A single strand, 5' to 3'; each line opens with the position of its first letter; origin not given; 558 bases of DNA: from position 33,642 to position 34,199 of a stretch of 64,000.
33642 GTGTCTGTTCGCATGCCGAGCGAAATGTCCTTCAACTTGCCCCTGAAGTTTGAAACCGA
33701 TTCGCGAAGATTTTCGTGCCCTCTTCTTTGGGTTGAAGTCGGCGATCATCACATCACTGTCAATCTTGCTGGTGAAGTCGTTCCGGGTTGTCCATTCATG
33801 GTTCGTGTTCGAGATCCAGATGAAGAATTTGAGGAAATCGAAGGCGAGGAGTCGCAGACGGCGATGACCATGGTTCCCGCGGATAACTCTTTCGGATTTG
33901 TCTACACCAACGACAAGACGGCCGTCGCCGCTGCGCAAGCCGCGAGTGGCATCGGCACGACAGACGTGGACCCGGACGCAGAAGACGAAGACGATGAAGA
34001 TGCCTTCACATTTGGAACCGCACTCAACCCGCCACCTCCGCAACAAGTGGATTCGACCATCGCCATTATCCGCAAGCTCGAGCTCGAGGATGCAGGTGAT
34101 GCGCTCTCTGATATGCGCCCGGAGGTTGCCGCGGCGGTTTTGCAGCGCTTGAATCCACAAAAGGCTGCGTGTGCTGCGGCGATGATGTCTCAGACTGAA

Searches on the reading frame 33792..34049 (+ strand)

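Call 86: search_protein_families(library=pfam, proteins=[window:33792-34049:+], max_evalue=1)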
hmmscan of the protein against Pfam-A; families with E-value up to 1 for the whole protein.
window:33792-34049:+ (86 aa): 1 family
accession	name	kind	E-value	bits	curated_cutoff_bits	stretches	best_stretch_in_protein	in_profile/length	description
PF09428.17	DUF2011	-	0.3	11.5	29.4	1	19-74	16-62/222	Fungal protein of unknown function (DUF2011)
